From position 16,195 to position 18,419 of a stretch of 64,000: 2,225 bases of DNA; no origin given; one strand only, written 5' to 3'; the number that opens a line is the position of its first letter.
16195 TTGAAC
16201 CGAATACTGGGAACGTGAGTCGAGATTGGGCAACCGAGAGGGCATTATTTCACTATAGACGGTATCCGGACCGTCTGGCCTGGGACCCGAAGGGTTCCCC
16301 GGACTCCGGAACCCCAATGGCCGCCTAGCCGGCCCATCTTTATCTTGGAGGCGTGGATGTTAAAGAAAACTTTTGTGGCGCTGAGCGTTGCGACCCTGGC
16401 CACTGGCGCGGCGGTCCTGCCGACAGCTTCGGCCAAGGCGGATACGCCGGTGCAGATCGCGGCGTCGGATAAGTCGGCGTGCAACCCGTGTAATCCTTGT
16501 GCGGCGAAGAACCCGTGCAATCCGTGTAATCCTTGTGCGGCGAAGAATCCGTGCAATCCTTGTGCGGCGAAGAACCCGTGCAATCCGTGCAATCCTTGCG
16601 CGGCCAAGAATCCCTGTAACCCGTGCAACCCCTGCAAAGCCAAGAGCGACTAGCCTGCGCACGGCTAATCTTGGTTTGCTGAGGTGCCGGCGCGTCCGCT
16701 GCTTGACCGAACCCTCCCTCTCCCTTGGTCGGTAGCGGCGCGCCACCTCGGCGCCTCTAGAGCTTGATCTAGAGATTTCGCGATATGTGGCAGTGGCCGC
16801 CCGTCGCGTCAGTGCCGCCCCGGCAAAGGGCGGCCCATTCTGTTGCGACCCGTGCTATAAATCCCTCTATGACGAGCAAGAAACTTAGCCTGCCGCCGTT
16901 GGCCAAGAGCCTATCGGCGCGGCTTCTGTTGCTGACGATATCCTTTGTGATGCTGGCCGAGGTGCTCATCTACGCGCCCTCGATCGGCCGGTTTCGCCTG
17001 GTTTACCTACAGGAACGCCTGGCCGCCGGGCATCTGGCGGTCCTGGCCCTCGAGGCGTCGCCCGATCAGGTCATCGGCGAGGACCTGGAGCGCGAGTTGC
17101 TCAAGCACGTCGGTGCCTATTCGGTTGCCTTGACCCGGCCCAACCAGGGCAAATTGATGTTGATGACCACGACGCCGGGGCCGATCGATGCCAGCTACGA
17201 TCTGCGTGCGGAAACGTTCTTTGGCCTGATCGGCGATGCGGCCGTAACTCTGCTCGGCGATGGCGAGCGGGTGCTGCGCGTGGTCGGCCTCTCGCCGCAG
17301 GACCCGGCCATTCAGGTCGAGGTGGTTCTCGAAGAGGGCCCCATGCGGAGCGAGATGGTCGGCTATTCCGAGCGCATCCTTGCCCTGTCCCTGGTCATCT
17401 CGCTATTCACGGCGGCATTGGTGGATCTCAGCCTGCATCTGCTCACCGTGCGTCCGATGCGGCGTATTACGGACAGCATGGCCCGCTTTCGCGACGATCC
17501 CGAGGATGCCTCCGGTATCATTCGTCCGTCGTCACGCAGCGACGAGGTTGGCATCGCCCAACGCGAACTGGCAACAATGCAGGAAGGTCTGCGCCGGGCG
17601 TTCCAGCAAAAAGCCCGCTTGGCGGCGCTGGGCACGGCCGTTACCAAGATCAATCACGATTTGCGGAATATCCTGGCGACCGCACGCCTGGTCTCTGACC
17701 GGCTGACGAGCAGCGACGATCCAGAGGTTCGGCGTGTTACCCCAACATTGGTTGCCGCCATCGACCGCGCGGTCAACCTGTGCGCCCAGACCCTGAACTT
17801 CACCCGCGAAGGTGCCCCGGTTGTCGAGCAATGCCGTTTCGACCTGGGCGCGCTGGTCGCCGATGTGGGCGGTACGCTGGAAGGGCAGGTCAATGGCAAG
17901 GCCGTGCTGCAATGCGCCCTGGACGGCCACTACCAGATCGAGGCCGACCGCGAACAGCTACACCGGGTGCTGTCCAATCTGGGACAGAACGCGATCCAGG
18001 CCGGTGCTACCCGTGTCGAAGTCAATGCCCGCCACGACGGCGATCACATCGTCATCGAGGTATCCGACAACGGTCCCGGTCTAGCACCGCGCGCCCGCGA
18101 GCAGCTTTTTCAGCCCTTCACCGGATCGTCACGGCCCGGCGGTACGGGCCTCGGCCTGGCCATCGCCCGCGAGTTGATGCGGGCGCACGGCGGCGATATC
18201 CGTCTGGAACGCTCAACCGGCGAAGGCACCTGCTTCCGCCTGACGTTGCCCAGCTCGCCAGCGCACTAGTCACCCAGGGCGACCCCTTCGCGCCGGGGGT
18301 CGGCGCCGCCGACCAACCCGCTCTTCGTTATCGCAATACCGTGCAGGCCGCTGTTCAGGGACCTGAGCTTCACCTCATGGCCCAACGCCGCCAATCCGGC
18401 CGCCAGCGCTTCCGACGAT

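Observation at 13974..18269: Secreted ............-repeat protein (14 Cys in ~57 residues) beside a TVP38 membrane protein, a CxxxxC flavoprotein reductase and an orphan histidine kinase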

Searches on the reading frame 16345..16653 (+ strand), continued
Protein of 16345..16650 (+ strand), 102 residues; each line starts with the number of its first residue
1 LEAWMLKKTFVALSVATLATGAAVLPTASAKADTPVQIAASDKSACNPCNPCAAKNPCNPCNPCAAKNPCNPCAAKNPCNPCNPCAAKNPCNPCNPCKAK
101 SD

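Call 83: search_protein_families(library=pfam, proteins=[P0367, P0368, P0369, P0371, P0375, P0378, P0391, P0408, P0467, P0483], max_evalue=0.01)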
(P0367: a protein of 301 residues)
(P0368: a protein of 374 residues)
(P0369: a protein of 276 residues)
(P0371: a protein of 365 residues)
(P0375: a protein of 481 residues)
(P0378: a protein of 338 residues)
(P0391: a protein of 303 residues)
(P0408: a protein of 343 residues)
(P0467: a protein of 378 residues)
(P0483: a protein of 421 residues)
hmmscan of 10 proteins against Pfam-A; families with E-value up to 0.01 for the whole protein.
P0367 (301 aa): 2 families
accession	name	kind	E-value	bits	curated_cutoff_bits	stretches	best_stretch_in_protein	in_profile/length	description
PF03150.19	CCP_MauG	-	0.00032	21.8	25.6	1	148-176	4-33/149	Di-haem cytochrome c peroxidase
PF21342.2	SoxA-TsdA_cyt-c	-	0.0022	18.4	27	1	150-234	1-79/88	SoxA/TsdA, cytochrome c domain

P0368 (374 aa): 1 family
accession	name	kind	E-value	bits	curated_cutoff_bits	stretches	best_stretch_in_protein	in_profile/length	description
PF16694.10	Cytochrome_P460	-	1.7e-06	28.9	27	1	241-357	4-118/125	Cytochrome P460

P0369 (276 aa): 2 families
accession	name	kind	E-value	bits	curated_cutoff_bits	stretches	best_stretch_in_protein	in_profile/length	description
PF03150.19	CCP_MauG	-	4.6e-07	31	25.6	1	116-152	2-38/149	Di-haem cytochrome c peroxidase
PF21342.2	SoxA-TsdA_cyt-c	-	8.1e-07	29.4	27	1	121-208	2-82/88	SoxA/TsdA, cytochrome c domain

P0371 (365 aa): 2 families
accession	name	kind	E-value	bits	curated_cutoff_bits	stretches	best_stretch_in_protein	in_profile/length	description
PF02389.20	Cornifin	-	2.4e-24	86.5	34.8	2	55-151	18-114/135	Cornifin (SPRR) family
PF21342.2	SoxA-TsdA_cyt-c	-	3.8e-11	43.3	27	1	179-264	1-80/88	SoxA/TsdA, cytochrome c domain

P0375 (481 aa): 2 families
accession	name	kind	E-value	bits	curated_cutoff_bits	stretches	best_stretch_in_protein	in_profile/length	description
PF01476.26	LysM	-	1.6e-07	31.6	20.9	1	72-118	1-43/43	LysM domain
PF16694.10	Cytochrome_P460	-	6.1e-05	23.9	27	1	344-470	3-124/125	Cytochrome P460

P0378 (338 aa): 2 families
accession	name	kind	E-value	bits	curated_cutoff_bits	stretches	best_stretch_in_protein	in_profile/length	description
PF21342.2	SoxA-TsdA_cyt-c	-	2.4e-12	47.1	27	1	143-225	2-85/88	SoxA/TsdA, cytochrome c domain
PF03150.19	CCP_MauG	-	0.00026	22.1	25.6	1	140-177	4-42/149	Di-haem cytochrome c peroxidase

P0391 (303 aa): 1 family
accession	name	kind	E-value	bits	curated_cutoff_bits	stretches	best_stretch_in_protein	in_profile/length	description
PF01476.26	LysM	-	2.1e-08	34.4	20.9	1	145-191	1-43/43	LysM domain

P0408 (343 aa): 2 families
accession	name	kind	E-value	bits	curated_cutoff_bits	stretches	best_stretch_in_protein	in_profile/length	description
PF04264.18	YceI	-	1.6e-19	71.1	23.7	1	100-259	18-148/150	YceI-like domain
PF02389.20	Cornifin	-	4.2e-05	24.2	34.8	0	272-340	31-99/135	Cornifin (SPRR) family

P0467 (378 aa): 1 family
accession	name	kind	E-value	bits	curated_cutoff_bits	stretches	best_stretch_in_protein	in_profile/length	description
PF16694.10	Cytochrome_P460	-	2.6e-09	38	27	1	260-365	20-124/125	Cytochrome P460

P0483 (421 aa): 1 family
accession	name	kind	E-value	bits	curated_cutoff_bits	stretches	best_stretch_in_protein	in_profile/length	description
PF00691.25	OmpA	-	1.3e-06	29.1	27.2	1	311-387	8-85/98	OmpA family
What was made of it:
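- Some of these reach the Pfam PF16694 gathering score (28.9 and 38.0 bits against 27, call 83).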

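Call 91: search_protein_families(library=pfam, proteins=[L036:1982-2416:-, L044:6145-6807:+, L051:13449-13976:-, L058:3471-4220:+, L044:15821-18142:-, L035:16850-18154:-, L032:2264-5098:+, L068:18695-20056:+, L079:6084-8561:+], max_evalue=0.1)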
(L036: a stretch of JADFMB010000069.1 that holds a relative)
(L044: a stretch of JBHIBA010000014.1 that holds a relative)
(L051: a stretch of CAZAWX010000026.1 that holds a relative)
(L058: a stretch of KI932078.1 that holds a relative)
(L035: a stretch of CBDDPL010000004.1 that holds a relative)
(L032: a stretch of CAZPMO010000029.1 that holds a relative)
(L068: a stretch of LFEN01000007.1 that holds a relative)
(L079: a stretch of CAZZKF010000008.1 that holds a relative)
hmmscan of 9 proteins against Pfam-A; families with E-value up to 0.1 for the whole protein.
L036:1982-2416:- (144 aa): 2 families
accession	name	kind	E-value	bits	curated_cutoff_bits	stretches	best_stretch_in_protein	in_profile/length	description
PF14485.11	DUF4431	-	0.0046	17.2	24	0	25-36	17-28/48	Domain of unknown function (DUF4431)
PF08239.17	SH3_3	-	0.058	14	27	0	25-43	20-38/54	Bacterial SH3 domain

L044:6145-6807:+ (221 aa): 8 families
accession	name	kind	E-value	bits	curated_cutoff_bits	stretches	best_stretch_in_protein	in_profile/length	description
PF00578.27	AhpC-TSA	-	1.5e-26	93.2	26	1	80-192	4-121/124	AhpC/TSA family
PF08534.16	Redoxin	-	6.4e-23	81.6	26.6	1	80-202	5-138/148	Redoxin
PF13905.12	Thioredoxin_8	-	2.2e-10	41.2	27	1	102-191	2-93/94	Thioredoxin-like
PF00085.26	Thioredoxin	-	3.1e-06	27.6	23.5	1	101-145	18-61/103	Thioredoxin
PF02630.20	SCO1-SenC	-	0.0032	17.9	22.8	1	85-144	5-67/134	SCO1/SenC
PF00255.25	GSHPx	-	0.01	15.8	27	1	87-144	7-63/108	Glutathione peroxidase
PF13098.12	Thioredoxin_2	-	0.019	15.7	27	1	101-199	5-94/104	Thioredoxin-like domain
PF13911.12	AhpC-TSA_2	-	0.026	15.3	27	1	127-178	6-55/114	AhpC/TSA antioxidant enzyme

L051:13449-13976:- (175 aa): 2 families
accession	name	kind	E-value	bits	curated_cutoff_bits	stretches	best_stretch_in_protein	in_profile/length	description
PF03625.19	DUF302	-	1.9e-08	34.5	23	1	87-143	7-63/63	Domain of unknown function DUF302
PF08194.17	DIM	-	0.096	13.3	20.8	0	26-53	1-28/36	DIM protein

L058:3471-4220:+ (250 aa): 8 families
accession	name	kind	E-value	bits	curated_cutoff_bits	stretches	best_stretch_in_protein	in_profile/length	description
PF13561.12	adh_short_C2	-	2.9e-61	207.5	27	1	17-246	3-234/236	Enoyl-(Acyl carrier protein) reductase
PF00106.31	adh_short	-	9.1e-60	201.9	26.6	1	10-199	2-191/195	short chain dehydrogenase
PF08659.16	KR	-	6.3e-08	33.2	22.6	1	12-162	4-154/180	KR domain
PF23441.1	SDR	-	8.8e-07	29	27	1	11-222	10-232/258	SDR-like rossmann domain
PF01370.27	Epimerase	-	7e-05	22.8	20.9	1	12-175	2-160/240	NAD dependent epimerase/dehydratase family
PF13460.12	NAD_binding_10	-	0.0056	17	27.2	1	15-149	1-104/184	NAD(P)H-binding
PF02882.25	THF_DHG_CYH_C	-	0.012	15.4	27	1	3-49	31-77/160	Tetrahydrofolate dehydrogenase/cyclohydrolase, NAD(P)-binding domain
PF02737.24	3HCDH_N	-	0.014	15.7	22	1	16-53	6-43/180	3-hydroxyacyl-CoA dehydrogenase, NAD binding domain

L044:15821-18142:- (773 aa): 3 families
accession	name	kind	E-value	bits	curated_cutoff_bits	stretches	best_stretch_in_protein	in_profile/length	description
PF20256.3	MoCoBD_2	-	7.9e-76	255.7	27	1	414-707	2-281/283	Molybdopterin cofactor-binding domain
PF02738.23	MoCoBD_1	-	1.8e-72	243.9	27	1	145-389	1-244/244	Molybdopterin cofactor-binding domain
PF01315.27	Ald_Xan_dh_C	-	1.3e-27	96.7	31.3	1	25-129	2-110/110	Aldehyde oxidase and xanthine dehydrogenase, a/b hammerhead domain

L035:16850-18154:- (434 aa): 2 families
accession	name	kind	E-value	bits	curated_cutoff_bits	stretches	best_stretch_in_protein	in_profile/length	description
PF13795.12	HupE_UreJ_2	-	1.2e-37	129.4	24.5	1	249-398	1-154/156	HupE / UreJ protein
PF04955.18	HupE_UreJ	-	1.2e-05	25.4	23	1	250-396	22-157/179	HupE / UreJ protein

L032:2264-5098:+ (945 aa): 11 families
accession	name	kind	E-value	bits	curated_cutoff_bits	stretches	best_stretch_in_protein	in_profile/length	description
PF13426.13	PAS_9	-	2.9e-26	92.2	27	2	330-434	1-103/103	PAS domain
PF00989.32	PAS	-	7.9e-26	90.7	22.6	2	321-432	2-113/113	PAS fold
PF00497.25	SBP_bac_3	-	1.6e-20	73.6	26.4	1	44-260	3-131/132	Bacterial extracellular solute-binding proteins, family 3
PF08447.18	PAS_3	-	7e-19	68.3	25.6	2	345-429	4-89/89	PAS fold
PF02518.31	HATPase_c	-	1.2e-18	68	26.4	1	683-804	2-110/111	Histidine kinase-, DNA gyrase B-, and HSP90-like ATPase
PF00072.30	Response_reg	-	3.8e-13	50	30.2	1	828-939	1-110/111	Response regulator receiver domain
PF08448.16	PAS_4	-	7.4e-13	49.1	23.1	1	326-437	1-110/110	PAS fold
PF13188.13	PAS_8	-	1e-12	47.9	21.8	1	320-372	1-54/65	PAS domain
PF00512.31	HisKA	-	6.8e-06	26.5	26.9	1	578-640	3-65/66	His Kinase A (phospho-acceptor) domain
PF12974.12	Phosphonate-bd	-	0.00012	22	27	1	69-204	19-173/242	ABC transporter, phosphonate, periplasmic substrate-binding protein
PF10090.15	HPTransfase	-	0.00083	19.5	22.9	1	691-716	36-61/123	Histidine phosphotransferase C-terminal domain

L068:18695-20056:+ (454 aa): 1 family
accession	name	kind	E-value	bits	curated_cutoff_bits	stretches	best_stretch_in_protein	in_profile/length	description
PF00211.25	Guanylate_cyc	-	3.4e-23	82.6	21.9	1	261-430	8-176/183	Adenylate and Guanylate cyclase catalytic domain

L079:6084-8561:+ (826 aa): 5 families
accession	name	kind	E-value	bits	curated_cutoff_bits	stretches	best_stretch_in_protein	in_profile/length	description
PF00563.25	EAL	-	1.4e-75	254.1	31.3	1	571-805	2-236/236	EAL domain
PF00990.26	GGDEF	-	1.2e-47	162.1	23.8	1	394-550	1-160/161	Diguanylate cyclase, GGDEF domain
PF12860.13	PAS_7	-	3.4e-35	121.1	27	1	271-386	1-113/115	PAS fold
PF08448.16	PAS_4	-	4.6e-05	24.1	23.1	1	271-385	1-110/110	PAS fold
PF13188.13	PAS_8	-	0.0087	16.4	21.8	1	266-304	2-38/65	PAS domain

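Call 92: search_solved_structures(query=L036:1982-2416:-, max_evalue=1, show_alignments=1)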
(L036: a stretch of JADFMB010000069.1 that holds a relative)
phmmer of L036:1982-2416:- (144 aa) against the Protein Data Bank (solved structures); distinct sequences matched with E-value up to 1: 1.
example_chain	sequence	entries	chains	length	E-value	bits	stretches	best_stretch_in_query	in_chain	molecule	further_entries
3mpz_A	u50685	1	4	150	0.2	14.5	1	19-78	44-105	Cytidine deaminase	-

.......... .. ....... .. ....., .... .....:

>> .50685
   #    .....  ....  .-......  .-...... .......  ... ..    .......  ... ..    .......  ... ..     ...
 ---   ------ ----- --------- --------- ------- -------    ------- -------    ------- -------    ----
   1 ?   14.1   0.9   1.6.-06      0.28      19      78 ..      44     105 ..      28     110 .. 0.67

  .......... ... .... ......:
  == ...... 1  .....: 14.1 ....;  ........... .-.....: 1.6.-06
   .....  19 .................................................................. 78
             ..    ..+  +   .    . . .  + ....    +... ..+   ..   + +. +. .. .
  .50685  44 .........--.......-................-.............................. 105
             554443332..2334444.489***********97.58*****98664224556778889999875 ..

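Call 93: search_protein_families(library=ncbifam, proteins=[L036:1982-2416:-, L044:6145-6807:+, P0370, P0372, P0368, P0375], max_evalue=0.1)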
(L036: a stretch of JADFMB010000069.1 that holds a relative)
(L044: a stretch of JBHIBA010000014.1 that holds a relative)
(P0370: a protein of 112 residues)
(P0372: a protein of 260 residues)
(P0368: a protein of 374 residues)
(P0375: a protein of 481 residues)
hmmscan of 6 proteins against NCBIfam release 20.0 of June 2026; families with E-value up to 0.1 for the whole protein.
L036:1982-2416:- (144 aa): 4 families
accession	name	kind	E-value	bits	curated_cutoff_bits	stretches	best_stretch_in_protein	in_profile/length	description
NF011756.0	PRK15209.1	equivalog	0.00054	19.5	221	1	1-44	1-42/174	long polar fimbrial major subunit LpfA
NF011761.0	PRK15214.1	equivalog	0.019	15.1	227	0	1-49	1-44/172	fimbrial protein PefA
NF011817.0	PRK15289.1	equivalog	0.058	13.2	203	0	11-45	10-43/190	chaperone-usher fimbrial major subunit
NF052363.1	FimG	equivalog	0.082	12.6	220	0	8-44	6-42/166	type 1 fimbrial minor subunit FimG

L044:6145-6807:+ (221 aa): 20 families
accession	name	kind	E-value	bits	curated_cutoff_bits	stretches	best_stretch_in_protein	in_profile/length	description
NF002854.0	PRK03147.1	subfamily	2.6e-29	102.4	170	1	80-201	41-161/176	thiol-disulfide oxidoreductase ResA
NF047696.1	ThlDiSintTplARhiz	equivalog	1.9e-28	99.7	230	1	77-210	73-211/219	thiol:disulfide interchange protein TlpA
NF041054.1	WAxxUGC_long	equivalog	4.3e-20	72.3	300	1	81-200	84-202/354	ResA-like WAxxUGC motif-containing protein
NF041202.1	StoA_CxxC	exception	9.6e-15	54.8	210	1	88-199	40-151/163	endospore biogenesis thiol-disulfide oxidoreductase StoA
TIGR00385.1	dsbE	subfamily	1e-14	54.5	123.15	1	79-194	38-152/173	DsbE family thiol:disulfide interchange protein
NF011941.0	PRK15412.1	equivalog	2.9e-09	36.7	359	1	100-218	67-183/185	thiol:disulfide interchange protein DsbE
NF006960.0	PRK09437.1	equivalog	4e-07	30.1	140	1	80-179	9-107/156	thioredoxin-dependent thiol peroxidase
NF010625.0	PRK14018.1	equivalog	7.5e-07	28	522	1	100-203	55-163/521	bifunctional peptide-methionine (S)-S-oxide reductase MsrA/peptide-methionine (R)-S-oxide reductase MsrB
TIGR01068.1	thioredoxin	equivalog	8.5e-07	29.1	96.8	1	101-146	14-58/101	thioredoxin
NF006898.0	PRK09381.1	equivalog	1.3e-05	25.6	138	1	103-145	23-64/109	thioredoxin TrxA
NF047697.1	ThioredTrxAClost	equivalog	0.00017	21.7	140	1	101-133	17-49/105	thioredoxin TrxA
TIGR01126.1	pdi_dom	equivalog_domain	0.00031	21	107.2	1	101-150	14-63/105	protein disulfide-isomerase domain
NF008229.0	PRK10996.1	equivalog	0.0009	19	125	1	102-133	53-84/141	thioredoxin TrxC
NF040769.1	SelL_rel_redox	subfamily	0.011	15.4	120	1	80-169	2-92/173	SelL-related redox protein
TIGR02200.1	GlrX_actino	hypoth_equivalog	0.015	15.7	89.5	1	108-164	5-55/77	mycoredoxin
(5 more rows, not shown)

P0370 (112 aa): 0 families

P0372 (260 aa): 3 families
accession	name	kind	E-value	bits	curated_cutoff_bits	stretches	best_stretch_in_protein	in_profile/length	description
TIGR04484.1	thiosulf_SoxA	equivalog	0.0053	16.1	110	1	121-206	6-85/212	sulfur oxidation c-type cytochrome SoxA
TIGR04039.1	MXAN_0977_Heme2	hypoth_equivalog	0.021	13.9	362.85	1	121-157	12-49/336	MbnH family di-heme enzyme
NF052259.1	SCO2584_fam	equivalog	0.031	14.9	80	1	15-64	145-197/204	SCO2584 family spore wall biosynthesis protein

P0368 (374 aa): 0 families

P0375 (481 aa): 6 families
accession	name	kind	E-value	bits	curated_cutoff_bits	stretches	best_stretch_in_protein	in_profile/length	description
NF008399.0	PRK11198.1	equivalog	2.7e-09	37.6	134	1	66-119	92-147/149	peptidoglycan-binding protein LysM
NF040883.1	amid_act_ActS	equivalog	1e-05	25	375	1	58-126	22-87/242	amidase activator ActS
NF008123.1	PRK10871.1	equivalog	0.0012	18.3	311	1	66-121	101-153/365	murein hydrolase activator NlpD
NF008050.0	PRK10783.1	equivalog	0.011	14.1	508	1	65-129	339-399/457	murein transglycosylase D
NF052398.1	Agg_Promo_Fact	equivalog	0.013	15.7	170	1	66-130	25-86/202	aggregation-promoting factor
NF047755.1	LIC_10271_M23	exception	0.061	13.1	180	1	63-125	18-77/207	LIC_10271 family cell wall hydrolase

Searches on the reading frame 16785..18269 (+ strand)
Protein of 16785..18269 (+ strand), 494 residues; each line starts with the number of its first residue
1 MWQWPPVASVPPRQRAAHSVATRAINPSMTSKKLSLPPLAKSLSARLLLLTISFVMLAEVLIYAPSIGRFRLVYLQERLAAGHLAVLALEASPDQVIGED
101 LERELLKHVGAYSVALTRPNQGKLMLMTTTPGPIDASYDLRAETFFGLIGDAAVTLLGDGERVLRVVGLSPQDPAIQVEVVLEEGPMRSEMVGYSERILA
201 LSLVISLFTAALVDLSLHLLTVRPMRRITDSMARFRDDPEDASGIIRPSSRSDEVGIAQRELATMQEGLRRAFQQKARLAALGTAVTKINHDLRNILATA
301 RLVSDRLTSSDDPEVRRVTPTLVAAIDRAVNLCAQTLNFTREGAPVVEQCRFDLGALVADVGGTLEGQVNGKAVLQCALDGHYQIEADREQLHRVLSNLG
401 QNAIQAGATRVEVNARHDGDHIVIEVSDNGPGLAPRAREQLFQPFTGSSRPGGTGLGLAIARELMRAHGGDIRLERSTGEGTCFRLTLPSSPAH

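Call 3: search_protein_families(library=ncbifam, proteins=[window:16785-18269:+], max_evalue=1)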
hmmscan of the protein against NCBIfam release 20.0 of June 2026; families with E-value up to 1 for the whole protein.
window:16785-18269:+ (494 aa): 95 families (the best 25 are shown)
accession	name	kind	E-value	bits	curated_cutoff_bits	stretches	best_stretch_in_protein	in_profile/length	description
NF008468.0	PRK11360.1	equivalog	2.7e-41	141.6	646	1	264-492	378-610/616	two-component system sensor histidine kinase AtoS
NF040691.1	MtrAB_MtrB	equivalog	1.1e-28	100.6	450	1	202-491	193-493/507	MtrAB system histidine kinase MtrB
TIGR02916.1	PEP_his_kin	equivalog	1.1e-28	100.2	300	1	266-489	459-679/679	XrtA/PEP-CTERM system histidine kinase PrsK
NF010411.0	PRK13837.1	equivalog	1e-27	96.5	647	1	260-492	428-677/828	two-component system VirA-like sensor kinase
NF007004.0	PRK09467.1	equivalog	7.3e-27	94.3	415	1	252-490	208-436/440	two-component system sensor histidine kinase EnvZ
NF007688.0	PRK10364.1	equivalog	1e-26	93.7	479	1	265-490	223-451/460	two-component system sensor histidine kinase ZraS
NF046044.1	PnpS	equivalog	1.1e-23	83.9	400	1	349-489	242-390/390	two-component system histidine kinase PnpS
NF007898.0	PRK10604.1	equivalog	3.2e-23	82.6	478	1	282-491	212-424/433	two-component system sensor histidine kinase RstB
TIGR02956.1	TMAO_torS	equivalog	4.4e-23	81.4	676.5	1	347-489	532-681/967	TMAO reductase system sensor histidine kinase/response regulator TorS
TIGR01386.1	cztS_silS_copS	subfamily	1.2e-22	80.6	292.55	1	180-489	148-457/457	heavy metal sensor histidine kinase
TIGR02966.1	phoR_proteo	equivalog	6.6e-22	78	334.2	1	286-487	118-332/333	phosphate regulon sensor histidine kinase PhoR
NF008312.0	PRK11100.1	equivalog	1.1e-21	77.3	356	1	196-490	182-474/477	two-component system sensor histidine kinase CreC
NF041777.1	sens_FixL_Rhizob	equivalog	1.5e-21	76.6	850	1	259-492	240-483/485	sensor protein FixL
NF058527.1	HistKinChvGCaul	equivalog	3.1e-21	75.7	740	1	180-489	210-532/535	two-component sensor histidine kinase ChvG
NF007007.0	PRK09470.1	equivalog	2.4e-20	72.9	486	1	364-490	328-459/463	envelope stress sensor histidine kinase CpxA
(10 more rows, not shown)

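Call 4: search_protein_families(library=pfam, proteins=[window:16785-18269:+], max_evalue=1)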
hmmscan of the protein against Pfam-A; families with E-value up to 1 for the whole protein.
window:16785-18269:+ (494 aa): 5 families
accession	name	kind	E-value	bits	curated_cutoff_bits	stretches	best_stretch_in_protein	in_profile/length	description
PF02518.31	HATPase_c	-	4.6e-28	98.3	26.4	1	388-490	2-109/111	Histidine kinase-, DNA gyrase B-, and HSP90-like ATPase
PF13581.12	HATPase_c_2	-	5.3e-07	30.1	27.4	1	388-487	28-126/127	Histidine kinase-like ATPase domain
PF00512.31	HisKA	-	5e-06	26.9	26.9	1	283-343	3-64/66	His Kinase A (phospho-acceptor) domain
PF13589.12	HATPase_c_3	-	0.0016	18.9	25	1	392-437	3-49/137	Histidine kinase-, DNA gyrase B-, and HSP90-like ATPase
PF00672.30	HAMP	-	0.0038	18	25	1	220-270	5-52/53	HAMP domain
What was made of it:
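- Checked: 16785-18269 is a HAMP-HisKA-HATPase kinase (calls 3, 4).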
